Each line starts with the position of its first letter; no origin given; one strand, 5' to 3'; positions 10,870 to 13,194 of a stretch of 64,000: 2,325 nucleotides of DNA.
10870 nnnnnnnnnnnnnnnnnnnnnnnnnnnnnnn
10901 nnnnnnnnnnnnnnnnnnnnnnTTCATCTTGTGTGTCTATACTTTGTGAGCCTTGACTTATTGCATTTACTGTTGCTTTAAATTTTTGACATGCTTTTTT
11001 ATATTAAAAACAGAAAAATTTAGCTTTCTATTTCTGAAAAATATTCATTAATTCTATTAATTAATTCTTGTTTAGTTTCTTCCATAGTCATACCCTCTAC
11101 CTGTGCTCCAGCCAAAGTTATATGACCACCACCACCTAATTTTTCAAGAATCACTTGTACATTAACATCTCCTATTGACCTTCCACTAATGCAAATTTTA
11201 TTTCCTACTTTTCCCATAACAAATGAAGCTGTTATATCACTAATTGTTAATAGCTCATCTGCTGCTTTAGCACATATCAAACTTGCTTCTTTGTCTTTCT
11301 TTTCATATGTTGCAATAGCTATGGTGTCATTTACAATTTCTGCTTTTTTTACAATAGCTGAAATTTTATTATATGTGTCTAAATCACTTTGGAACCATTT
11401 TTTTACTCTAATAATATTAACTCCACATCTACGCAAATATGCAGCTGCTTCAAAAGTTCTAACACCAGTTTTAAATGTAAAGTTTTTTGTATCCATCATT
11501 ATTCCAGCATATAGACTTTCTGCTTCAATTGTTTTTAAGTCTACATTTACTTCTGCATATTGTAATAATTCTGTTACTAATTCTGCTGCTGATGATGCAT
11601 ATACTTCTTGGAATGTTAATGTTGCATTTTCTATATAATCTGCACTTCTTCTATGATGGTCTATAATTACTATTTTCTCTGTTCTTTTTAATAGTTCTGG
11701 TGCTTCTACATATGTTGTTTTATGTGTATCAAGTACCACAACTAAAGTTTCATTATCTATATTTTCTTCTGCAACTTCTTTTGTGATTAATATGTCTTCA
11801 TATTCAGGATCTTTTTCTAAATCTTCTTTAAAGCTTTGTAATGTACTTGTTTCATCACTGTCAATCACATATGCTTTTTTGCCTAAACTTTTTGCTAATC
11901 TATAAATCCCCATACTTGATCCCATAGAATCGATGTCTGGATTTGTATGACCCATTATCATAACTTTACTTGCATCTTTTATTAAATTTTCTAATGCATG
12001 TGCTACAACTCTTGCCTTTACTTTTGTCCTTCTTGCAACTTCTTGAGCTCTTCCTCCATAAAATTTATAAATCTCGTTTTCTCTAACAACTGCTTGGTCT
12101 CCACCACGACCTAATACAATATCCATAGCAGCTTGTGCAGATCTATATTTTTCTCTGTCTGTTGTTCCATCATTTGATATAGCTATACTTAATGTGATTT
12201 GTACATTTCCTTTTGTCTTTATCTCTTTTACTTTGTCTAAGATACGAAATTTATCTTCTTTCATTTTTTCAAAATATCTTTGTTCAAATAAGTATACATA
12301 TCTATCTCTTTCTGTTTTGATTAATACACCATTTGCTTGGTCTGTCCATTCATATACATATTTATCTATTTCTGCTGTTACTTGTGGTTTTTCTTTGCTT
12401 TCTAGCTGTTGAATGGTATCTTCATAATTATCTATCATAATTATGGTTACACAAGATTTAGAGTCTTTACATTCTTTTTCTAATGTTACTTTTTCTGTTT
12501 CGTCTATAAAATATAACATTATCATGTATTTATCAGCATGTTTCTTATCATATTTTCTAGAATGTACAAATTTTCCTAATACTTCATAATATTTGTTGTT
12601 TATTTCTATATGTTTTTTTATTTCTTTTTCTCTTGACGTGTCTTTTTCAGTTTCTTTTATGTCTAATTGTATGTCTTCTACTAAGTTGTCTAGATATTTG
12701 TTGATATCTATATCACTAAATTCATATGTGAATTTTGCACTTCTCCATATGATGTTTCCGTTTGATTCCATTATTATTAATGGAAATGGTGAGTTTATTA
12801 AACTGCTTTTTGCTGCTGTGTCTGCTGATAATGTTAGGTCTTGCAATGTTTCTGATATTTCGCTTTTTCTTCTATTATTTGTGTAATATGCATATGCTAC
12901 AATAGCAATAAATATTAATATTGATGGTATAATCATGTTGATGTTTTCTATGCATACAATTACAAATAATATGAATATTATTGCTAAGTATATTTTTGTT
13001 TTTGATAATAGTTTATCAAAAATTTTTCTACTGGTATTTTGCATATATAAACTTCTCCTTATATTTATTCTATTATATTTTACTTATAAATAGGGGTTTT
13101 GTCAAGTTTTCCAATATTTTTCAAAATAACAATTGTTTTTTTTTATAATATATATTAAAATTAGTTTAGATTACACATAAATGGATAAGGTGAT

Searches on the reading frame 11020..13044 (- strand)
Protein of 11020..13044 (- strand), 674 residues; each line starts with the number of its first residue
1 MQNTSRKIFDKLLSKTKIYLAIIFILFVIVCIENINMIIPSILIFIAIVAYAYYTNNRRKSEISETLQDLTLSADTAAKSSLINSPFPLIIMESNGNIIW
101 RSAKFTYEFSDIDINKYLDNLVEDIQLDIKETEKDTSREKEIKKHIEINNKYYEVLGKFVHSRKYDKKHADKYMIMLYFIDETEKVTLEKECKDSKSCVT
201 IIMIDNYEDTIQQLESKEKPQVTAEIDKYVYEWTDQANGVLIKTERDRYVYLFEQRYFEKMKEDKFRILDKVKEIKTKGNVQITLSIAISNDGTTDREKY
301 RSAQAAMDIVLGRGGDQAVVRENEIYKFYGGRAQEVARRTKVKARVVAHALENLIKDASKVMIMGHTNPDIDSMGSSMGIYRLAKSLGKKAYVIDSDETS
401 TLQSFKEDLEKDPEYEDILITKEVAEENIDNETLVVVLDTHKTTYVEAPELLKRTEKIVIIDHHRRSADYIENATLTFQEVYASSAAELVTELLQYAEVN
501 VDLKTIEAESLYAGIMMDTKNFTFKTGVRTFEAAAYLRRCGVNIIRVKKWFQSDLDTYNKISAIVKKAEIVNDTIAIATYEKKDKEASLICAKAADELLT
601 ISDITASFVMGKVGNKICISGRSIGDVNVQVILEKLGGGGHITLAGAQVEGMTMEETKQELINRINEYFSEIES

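Call 22: search_protein_families(library=ncbifam, proteins=[window:11020-13044:-])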
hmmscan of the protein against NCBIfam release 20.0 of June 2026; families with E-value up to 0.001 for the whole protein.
window:11020-13044:- (674 aa): 5 families
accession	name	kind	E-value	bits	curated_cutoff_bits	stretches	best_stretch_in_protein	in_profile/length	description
NF011110.0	PRK14538.1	equivalog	2.3e-100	337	707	1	17-662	45-675/838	putative bifunctional signaling protein/50S ribosomal protein L9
NF041569.1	A-tRNAntase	equivalog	1.3e-16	60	1440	1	363-668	4-300/880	A-adding tRNA nucleotidyltransferase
NF003877.0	PRK05427.1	equivalog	7.9e-10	38.7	283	1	359-528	2-158/308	manganese-dependent inorganic pyrophosphatase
NF011449.0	PRK14869.2-5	equivalog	1e-09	38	411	1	447-539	219-309/451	putative manganese-dependent inorganic diphosphatase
NF011445.0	PRK14869.2-1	equivalog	3.7e-06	25.6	483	0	359-391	3-35/548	putative manganese-dependent inorganic diphosphatase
